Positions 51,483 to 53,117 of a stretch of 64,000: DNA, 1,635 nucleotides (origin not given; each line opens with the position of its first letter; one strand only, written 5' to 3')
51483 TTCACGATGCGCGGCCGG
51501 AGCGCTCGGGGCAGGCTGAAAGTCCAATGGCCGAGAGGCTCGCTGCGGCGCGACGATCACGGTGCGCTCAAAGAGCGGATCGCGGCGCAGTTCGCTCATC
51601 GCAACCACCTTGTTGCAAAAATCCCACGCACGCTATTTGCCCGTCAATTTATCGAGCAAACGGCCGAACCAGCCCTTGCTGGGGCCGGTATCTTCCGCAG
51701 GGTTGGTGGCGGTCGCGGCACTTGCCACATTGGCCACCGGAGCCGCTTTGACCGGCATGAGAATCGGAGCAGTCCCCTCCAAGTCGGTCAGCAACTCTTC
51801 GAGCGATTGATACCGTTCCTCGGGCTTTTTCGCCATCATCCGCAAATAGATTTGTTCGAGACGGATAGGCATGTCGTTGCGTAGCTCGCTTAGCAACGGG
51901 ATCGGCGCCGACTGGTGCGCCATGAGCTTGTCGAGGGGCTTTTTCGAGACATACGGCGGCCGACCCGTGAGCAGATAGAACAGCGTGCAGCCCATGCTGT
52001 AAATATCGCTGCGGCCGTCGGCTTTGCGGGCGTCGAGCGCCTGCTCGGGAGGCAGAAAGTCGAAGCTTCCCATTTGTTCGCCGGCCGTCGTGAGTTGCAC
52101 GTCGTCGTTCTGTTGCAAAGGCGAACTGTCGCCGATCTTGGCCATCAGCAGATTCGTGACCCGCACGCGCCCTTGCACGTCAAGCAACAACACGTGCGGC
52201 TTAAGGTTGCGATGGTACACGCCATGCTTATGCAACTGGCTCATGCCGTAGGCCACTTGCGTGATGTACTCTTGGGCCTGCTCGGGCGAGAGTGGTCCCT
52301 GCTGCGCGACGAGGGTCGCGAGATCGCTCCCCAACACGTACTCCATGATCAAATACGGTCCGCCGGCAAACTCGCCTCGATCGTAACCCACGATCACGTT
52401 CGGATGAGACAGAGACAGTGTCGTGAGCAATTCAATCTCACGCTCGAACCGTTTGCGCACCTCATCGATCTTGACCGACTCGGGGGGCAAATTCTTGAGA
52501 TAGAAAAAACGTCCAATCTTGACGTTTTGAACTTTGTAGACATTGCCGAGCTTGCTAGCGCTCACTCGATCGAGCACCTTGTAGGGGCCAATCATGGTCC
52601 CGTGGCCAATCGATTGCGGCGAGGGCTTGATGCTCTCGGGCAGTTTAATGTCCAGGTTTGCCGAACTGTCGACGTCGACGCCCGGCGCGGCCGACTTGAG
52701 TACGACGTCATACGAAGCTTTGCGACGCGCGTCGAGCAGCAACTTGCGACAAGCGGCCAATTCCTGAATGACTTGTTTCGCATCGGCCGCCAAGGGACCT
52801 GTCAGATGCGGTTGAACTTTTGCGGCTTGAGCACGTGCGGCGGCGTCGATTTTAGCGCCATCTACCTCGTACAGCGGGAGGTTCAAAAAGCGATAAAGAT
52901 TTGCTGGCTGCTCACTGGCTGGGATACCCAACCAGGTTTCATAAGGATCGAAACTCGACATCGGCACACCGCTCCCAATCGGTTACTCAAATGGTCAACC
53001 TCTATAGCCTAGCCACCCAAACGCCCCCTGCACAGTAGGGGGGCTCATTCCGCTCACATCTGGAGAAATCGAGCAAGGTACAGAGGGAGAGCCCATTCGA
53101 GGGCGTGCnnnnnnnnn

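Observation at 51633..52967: Kinase-fold protein that has lost every catalytic residue (HRD->HRN, N->V, DFG->NLL, degenerate Gly-loop): predicted pseudokinase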

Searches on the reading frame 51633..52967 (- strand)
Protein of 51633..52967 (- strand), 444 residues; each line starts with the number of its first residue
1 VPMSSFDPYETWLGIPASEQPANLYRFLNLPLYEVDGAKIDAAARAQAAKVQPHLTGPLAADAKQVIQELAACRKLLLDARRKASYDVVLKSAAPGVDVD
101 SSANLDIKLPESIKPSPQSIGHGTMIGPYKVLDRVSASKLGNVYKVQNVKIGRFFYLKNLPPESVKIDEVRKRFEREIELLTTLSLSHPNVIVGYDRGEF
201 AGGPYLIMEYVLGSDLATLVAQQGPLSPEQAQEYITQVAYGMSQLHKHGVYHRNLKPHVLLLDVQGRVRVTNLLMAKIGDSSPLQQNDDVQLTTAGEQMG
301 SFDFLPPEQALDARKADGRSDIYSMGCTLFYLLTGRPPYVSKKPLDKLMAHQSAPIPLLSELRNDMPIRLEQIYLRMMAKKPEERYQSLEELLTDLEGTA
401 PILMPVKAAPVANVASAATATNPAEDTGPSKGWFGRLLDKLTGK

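Call 3: search_protein_families(library=pfam, proteins=[window:51633-52967:-], max_evalue=0.01)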
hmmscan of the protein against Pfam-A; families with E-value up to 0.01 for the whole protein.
window:51633-52967:- (444 aa): 4 families
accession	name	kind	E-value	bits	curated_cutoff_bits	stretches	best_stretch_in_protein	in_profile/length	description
PF00069.31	Pkinase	-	4.7e-34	118.4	31.7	1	139-387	11-253/263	Protein kinase domain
PF07714.23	PK_Tyr_Ser-Thr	-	1.8e-19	70.5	23.1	1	168-387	42-250/258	Protein tyrosine and serine/threonine kinase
PF06293.20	Kdo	-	2.9e-05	24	21.3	1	193-266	81-155/207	Lipopolysaccharide kinase (Kdo/WaaP) family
PF01636.29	APH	-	9.5e-05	22.7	23.2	1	143-248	13-110/239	Phosphotransferase enzyme family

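Call 4: search_protein_families(library=ncbifam, proteins=[window:51633-52967:-], max_evalue=0.01)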
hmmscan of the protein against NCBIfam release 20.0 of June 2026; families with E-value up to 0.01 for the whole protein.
window:51633-52967:- (444 aa): 9 families
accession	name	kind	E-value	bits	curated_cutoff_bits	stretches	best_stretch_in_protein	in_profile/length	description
NF033483.0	PknB_PASTA_kin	equivalog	1.2e-60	206.1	450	1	128-420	8-289/563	Stk1 family PASTA domain-containing Ser/Thr kinase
NF047741.1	antiphage_MADS6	equivalog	3.6e-40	138.1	460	2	232-398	302-459/612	methylation-associated defense system protein kinase MAD6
NF052427.1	StpK7MSMEG_1200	equivalog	4.2e-37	127.9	900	1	124-395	4-264/601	serine/threonine protein kinase StpK7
TIGR03903.1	TOMM_kin_cyc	equivalog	5e-27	94.2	705.75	1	168-393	19-241/1267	TOMM system kinase/cyclase fusion protein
NF009651.0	PRK13184.1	equivalog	8.4e-24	83.6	839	1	127-397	2-288/932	serine/threonine-protein kinase PknD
NF053615.1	SerThrKinAfsKStmc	equivalog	6.8e-23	81.2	1300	1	125-350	11-224/809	protein serine/threonine kinase AfsK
NF038150.1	lanthi_synth_IV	equivalog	1.1e-20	73.6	650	1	121-412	183-460/851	class IV lanthionine synthetase LanL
NF033442.0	BREX_PglW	equivalog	8.9e-18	63.4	990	1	156-400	239-487/1391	BREX system serine/threonine kinase PglW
NF038151.1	lanthi_synth_III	equivalog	2.4e-07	29.6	575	1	108-334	200-424/833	class III lanthionine synthetase LanKC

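Call 5: search_solved_structures(query=window:51633-52967:-, max_evalue=0.001, show_alignments=3)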
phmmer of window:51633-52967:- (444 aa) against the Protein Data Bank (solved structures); distinct sequences matched with E-value up to 0.001: 1780 (the best 60 are shown).
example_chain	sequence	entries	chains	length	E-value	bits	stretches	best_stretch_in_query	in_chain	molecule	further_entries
1mru_A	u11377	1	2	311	8.1e-35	124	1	140-397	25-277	Probable serine/threonine-protein kinase pknB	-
5u94_A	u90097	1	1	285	8.2e-35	124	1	139-396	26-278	Serine/threonine-protein kinase PknB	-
6b2p_A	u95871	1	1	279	9.4e-35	123.8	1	140-396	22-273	Serine/threonine-protein kinase PknB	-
3f69_A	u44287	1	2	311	1.1e-34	123.6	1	146-397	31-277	Serine/threonine-protein kinase pknB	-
1o6y_A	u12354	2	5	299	1.1e-34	123.6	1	139-396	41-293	SERINE/THREONINE-PROTEIN KINASE PKNB | Probable serine/threonine-protein kinase pknB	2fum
3ori_A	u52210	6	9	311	2.7e-34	122.3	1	146-397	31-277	Serine/threonine protein kinase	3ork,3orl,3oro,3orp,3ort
6i2p_A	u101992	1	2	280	3.2e-34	122.1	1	146-396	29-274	Serine/threonine-protein kinase PknB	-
2h34_A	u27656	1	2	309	4.4e-34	121.6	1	122-392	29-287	Serine/threonine-protein kinase pknE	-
3orm_A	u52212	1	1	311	9.9e-34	120.4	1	140-397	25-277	Serine/threonine protein kinase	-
3f61_A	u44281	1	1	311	1.1e-33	120.3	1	146-397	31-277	Serine/threonine-protein kinase pknB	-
9ruk_A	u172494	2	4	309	2.4e-33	119.2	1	125-398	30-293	Serine/threonine-protein kinase StkP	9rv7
9ru3_A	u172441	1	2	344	3.1e-33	118.8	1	126-399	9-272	Serine/threonine-protein kinase StkP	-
9ruj_A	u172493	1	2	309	3.6e-33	118.6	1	125-398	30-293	Serine/threonine-protein kinase StkP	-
9ymt_A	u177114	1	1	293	3.9e-31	111.9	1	128-398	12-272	Serine/Threonine Kinase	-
4eqm_A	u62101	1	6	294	4e-31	111.9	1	128-398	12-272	Protein kinase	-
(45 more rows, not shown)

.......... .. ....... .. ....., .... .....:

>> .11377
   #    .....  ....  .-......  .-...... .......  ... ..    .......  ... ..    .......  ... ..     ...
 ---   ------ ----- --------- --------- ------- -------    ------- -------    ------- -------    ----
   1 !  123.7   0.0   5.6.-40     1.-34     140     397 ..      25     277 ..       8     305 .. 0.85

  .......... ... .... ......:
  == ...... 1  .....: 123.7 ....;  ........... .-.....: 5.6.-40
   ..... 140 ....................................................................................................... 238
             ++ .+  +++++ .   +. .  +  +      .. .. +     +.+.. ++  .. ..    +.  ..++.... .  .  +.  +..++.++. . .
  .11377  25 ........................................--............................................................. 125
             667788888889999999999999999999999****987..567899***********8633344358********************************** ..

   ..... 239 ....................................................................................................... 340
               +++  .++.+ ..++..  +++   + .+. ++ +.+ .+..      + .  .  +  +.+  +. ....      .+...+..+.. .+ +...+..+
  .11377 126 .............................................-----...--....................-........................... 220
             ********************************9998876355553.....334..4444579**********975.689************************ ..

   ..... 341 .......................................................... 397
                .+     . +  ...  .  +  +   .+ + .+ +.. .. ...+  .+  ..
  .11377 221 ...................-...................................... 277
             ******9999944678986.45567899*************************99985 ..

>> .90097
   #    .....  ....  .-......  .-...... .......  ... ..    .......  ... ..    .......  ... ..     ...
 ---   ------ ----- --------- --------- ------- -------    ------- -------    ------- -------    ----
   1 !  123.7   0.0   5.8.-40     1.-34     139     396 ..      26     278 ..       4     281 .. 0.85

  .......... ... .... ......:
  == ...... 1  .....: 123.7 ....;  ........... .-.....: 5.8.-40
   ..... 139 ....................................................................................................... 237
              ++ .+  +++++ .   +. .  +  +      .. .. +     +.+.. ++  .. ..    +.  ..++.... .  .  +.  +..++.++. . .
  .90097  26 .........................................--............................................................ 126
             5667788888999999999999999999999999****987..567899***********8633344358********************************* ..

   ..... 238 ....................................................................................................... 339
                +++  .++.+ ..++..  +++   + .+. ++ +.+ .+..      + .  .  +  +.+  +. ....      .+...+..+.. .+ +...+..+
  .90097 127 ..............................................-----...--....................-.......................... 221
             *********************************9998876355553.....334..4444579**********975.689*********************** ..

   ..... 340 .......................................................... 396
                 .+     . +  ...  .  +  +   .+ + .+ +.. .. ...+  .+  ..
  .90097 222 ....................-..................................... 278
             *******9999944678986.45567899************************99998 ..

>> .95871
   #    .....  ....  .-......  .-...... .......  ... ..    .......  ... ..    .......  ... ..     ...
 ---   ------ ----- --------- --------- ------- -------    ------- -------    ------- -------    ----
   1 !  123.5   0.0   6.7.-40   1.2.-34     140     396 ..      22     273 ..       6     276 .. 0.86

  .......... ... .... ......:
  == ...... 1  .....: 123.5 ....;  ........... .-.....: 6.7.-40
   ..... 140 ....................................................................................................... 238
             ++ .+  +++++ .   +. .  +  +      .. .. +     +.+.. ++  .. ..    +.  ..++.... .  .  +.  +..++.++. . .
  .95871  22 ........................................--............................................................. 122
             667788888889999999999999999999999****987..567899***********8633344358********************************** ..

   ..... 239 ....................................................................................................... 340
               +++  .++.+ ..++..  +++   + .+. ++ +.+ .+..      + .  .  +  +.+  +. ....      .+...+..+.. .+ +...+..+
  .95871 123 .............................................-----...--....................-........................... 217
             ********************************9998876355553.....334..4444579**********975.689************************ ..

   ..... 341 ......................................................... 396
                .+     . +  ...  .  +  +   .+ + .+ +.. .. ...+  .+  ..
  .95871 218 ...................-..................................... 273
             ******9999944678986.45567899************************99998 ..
